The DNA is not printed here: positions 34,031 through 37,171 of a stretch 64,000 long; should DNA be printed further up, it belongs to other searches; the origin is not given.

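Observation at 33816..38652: STAND regulator (tandem wHTH + NB-ARC + TPR) bracketed by two lipoproteins sharing a poly-aspartate repeat module, one fused to vWA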

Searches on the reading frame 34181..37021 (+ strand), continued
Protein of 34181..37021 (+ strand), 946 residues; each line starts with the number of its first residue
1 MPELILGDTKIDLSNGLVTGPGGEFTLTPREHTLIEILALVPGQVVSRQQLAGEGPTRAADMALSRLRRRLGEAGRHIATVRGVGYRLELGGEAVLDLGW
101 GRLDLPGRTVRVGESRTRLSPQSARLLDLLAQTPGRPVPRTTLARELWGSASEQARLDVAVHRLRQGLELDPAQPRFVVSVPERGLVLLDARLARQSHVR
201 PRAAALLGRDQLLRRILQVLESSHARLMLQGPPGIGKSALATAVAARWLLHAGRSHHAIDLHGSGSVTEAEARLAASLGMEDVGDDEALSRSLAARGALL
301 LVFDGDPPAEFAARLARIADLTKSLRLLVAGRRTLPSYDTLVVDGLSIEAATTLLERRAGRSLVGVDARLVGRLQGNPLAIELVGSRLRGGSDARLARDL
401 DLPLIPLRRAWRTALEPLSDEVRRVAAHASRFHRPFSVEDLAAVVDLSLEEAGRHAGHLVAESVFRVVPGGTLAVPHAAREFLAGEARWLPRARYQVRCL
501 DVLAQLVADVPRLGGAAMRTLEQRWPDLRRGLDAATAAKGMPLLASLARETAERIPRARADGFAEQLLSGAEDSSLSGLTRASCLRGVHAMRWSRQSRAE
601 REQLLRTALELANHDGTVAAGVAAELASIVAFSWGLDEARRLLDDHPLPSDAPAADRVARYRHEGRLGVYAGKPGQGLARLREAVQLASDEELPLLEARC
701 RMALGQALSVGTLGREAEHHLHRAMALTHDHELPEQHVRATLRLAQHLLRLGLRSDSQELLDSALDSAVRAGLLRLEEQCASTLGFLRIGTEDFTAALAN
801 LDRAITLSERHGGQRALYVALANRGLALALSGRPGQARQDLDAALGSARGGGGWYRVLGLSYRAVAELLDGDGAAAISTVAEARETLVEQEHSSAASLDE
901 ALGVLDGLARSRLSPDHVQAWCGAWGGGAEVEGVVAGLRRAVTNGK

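Call 35: find_encoding_contigs(protein=P0014, flank=5000, max_places=1)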
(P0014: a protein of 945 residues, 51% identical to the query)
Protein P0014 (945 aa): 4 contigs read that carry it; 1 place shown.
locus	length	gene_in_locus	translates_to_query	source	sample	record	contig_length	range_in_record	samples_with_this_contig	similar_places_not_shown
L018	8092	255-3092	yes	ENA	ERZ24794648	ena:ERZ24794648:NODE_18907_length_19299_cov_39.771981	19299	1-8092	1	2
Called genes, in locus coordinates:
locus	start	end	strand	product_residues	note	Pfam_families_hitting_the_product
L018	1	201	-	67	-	?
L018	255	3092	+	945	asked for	PF00486:Trans_reg_C, PF13424:TPR_12 (faint)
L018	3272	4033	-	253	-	-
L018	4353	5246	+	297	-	-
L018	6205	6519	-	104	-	PF04362:Iron_traffic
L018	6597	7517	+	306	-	PF02834:LigT_PEase (faint), PF04828:GFA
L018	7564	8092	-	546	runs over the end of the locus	PF13231:PMT_2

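Call 36: find_encoding_contigs(protein=P0016, flank=5000, max_places=1)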
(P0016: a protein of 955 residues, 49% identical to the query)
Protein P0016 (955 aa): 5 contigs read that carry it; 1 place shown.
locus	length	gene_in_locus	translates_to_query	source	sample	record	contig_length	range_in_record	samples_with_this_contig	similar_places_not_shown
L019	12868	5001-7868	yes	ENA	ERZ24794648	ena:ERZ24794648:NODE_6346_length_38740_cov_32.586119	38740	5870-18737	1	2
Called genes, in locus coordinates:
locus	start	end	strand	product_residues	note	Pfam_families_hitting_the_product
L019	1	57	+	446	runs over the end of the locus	PF13375:RnfC_N, PF01512:Complex1_51K, PF10531:SLBB, PF12838:Fer4_7 (weak), PF13183:Fer4_8, PF13187:Fer4_9, PF13237:Fer4_10 (faint), PF13534:Fer4_17 (weak)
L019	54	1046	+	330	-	PF03116:NQR2_RnfD_RnfE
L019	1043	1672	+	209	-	PF04205:FMN_bind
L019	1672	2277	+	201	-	PF02508:Rnf-Nqr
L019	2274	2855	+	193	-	PF02508:Rnf-Nqr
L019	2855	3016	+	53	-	-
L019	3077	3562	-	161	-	PF02915:Rubrerythrin (faint)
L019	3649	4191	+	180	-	PF01814:Hemerythrin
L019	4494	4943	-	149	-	-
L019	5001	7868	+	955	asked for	PF00486:Trans_reg_C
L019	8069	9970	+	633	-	PF18884:TSP3_bac (faint)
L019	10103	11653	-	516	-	PF01546:Peptidase_M20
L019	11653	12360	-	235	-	PF01209:Ubie_methyltran, PF13489:Methyltransf_23, PF05175:MTS (weak), PF13847:Methyltransf_31, PF08241:Methyltransf_11, PF08242:Methyltransf_12 (weak), PF13649:Methyltransf_25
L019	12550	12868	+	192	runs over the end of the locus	PF11845:Tll0287-like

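Call 37: find_encoding_contigs(protein=P0024, flank=5000, max_places=1)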
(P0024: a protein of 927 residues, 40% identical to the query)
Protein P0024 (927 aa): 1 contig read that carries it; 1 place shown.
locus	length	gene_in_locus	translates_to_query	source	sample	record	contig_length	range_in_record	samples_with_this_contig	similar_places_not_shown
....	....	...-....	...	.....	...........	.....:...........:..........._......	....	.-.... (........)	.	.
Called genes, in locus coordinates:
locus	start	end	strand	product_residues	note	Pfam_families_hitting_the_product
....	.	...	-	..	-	?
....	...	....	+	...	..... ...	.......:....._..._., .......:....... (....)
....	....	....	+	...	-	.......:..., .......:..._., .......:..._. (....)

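Call 39: predict_structure(alignment_id=A1)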
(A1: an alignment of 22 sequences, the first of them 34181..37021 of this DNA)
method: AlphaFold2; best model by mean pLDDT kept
length: 946 residues; sequences in the alignment: 22
mean_pLDDT: 87.6   pTM: 0.67
mean pLDDT of the five models: 87.6, 86.2, 86.0, 85.6, 85.1
residues with pLDDT >= 90: 494; 70-90: 396; 50-70: 45; < 50: 11
segments of 3 or more residues with pLDDT < 50: 191-198
pLDDT, mean of each block of 10 residues (from residue 1): 78 90 88 91 85 85 91 85 82 60 79 78 87 79 88 85 85 79 78 45 81 92 87 91 91 86 84 83 82 85 92 92 91 89 90 89 71 85 85 66 78 86 92 93 94 94 88 86 80 93 95 92 93 92 94 86 95 95 96 85 95 91 92 81 92 94 89 84 97 96 92 85 97 93 94 92 95 91 94 95 94 87 96 95 82 84 96 94 88 85 95 93 84 92 72
secondary structure, 60 per line:
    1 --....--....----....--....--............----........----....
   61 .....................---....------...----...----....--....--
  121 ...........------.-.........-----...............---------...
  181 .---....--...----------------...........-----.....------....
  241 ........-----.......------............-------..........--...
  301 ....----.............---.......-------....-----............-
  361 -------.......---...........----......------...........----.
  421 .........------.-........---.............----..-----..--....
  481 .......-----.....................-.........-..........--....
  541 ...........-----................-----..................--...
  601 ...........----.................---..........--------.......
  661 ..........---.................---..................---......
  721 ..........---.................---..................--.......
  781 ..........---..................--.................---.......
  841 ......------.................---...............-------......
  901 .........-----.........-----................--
elements in order (helices of 4 or more, strands of 3 or more residues): E3-6 E9-12 E17-20 E23-26 H29-40 E45-47 H48-52 H57-77 E78-81 E85-88 E95-97 E102-104 E109-112 E115-118 H121-131 H140-148 H154-168 E178-181 E185-188 H210-220 E226-230 H237-248 E254-260 H267-278 H286-295 E298-304 H309-321 E325-331 E339-342 H348-359 H368-374 H378-388 H393-398 H405-415 H420-429 H438-445 H449-461 H477-487 H493-513 H515-523 H525-534 H537-551 H557-572 H578-595 H598-611 H616-632 H636-645 H654-670 H674-690 H694-711 H715-730 H734-750 H754-771 H774-790 H794-811 H814-830 H834-846 H853-869 H873-887 H895-909 H915-923 H929-944

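Call 42: fold_search(model_id=the predicted structure, library=pdb)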
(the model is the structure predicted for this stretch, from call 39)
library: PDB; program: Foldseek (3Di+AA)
matches with E <= 10: 1720; with E <= 0.001: 181
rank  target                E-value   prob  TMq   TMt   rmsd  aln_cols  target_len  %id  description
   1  6mfv_A                3.7e-14  1.00  0.29  0.40  24.7       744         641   14  Crystal structure of the Signal Transduction ATPase with Numerous Domains (STAND) protein with a tetratricopeptide rep (released 2019-02-20)
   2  9fp6_A                3.0e-09  1.00  0.26  0.33  22.1       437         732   16  Structure of the NbNRC2 hexameric resistosome (released 2024-07-03)
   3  9ria_C                7.1e-09  1.00  0.26  0.29  20.2       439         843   17  Cryo-EM structure of tomato NRC3-AVRcap1b complex (released 2025-07-23)
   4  9cc8_A                7.4e-09  1.00  0.26  0.30  21.9       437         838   16  Hexameric state of the NRC4 resistosome (released 2024-09-11)
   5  3sfz                  1.2e-08  1.00  0.20  0.17  23.0       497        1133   15  Crystal structure of full-length murine Apaf-1 (released 2011-08-24)
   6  9cc9_G                5.0e-08  1.00  0.27  0.30  22.3       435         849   17  Dodecameric state of the NRC4 resistosome (released 2024-09-11)
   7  7jlv_A                7.8e-08  1.00  0.26  0.53   4.5       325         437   18  Structure of the activated Roq1 resistosome directly recognizing the pathogen effector XopQ (released 2020-12-02)
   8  2a5y_C                2.4e-07  1.00  0.27  0.64   5.0       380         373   16  Structure of a CED-4/CED-9 complex (released 2005-10-11)
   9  9qlv_A                4.1e-07  1.00  0.26  0.30   6.0       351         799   15  Cryo-EM structure of Arabidopsis TIR-NLR WRR4A tetramer in complex with effector CCG40 (released 2026-04-08)
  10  7crc_B                1.0e-06  1.00  0.25  0.21   4.2       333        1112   16  Cryo-EM structure of plant NLR RPP1 tetramer in complex with ATR1 (released 2020-12-16)
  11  3sf4_B                1.2e-06  1.00  0.24  0.55   7.8       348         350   17  Crystal structure of the complex between the conserved cell polarity proteins Inscuteable and LGN (released 2011-11-23)
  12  7xx2_A                1.7e-06  1.00  0.26  0.30  18.6       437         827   14  Cryo-EM structure of Sr35 resistosome induced by AvrSr35 R381A (released 2022-11-02)
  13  9gaw_O                1.8e-06  1.00  0.23  0.29  21.9       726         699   14  High-resolution structure of the Anaphase-promoting complex/cyclosome (APC/C) bound to co-activator Cdh1 (released 2024-08-14)
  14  4a1s_B                2.6e-06  1.00  0.20  0.47  10.6       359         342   15  Crystallographic structure of the Pins:Insc complex (released 2012-03-28)
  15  5a7d_H                2.7e-06  1.00  0.20  0.46  11.8       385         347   16  Tetrameric assembly of LGN with Inscuteable (released 2016-08-03)
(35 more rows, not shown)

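Call 62: find_encoding_contigs(protein=P0028, flank=5000, max_places=1)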
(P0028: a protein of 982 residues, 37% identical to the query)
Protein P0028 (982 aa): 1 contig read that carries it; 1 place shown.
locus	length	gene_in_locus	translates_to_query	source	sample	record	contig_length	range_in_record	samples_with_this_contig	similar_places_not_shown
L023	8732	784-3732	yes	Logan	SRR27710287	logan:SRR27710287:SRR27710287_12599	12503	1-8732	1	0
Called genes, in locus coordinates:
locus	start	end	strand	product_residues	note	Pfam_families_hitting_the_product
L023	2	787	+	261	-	?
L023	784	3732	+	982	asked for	PF00486:Trans_reg_C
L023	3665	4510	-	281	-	-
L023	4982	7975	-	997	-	-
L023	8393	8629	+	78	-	-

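Call 69: search_protein_families(library=pfam, proteins=[L017:9853-10458:+], max_evalue=0.001)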
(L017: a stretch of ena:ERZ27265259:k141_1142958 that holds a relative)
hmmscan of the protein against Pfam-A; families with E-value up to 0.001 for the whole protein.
L017:9853-10458:+ (201 aa): 0 families

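Call 75: search_protein_families(library=padloc, proteins=[window:34181-37021:+], max_evalue=0.01)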
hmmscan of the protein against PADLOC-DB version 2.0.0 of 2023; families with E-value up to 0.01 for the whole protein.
window:34181-37021:+ (946 aa): 4 families
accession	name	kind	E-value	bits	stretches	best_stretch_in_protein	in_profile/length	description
PDLC04232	IetA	-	0.0014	16.1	1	220-247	113-139/330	-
PDLC03920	MkoA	-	0.0048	13.2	1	217-250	624-657/1112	-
PDLC02196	IetA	-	0.0059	14.1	0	223-247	121-145/374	-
PDLC04140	mad8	-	0.007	13.9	0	226-340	29-122/314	mads_8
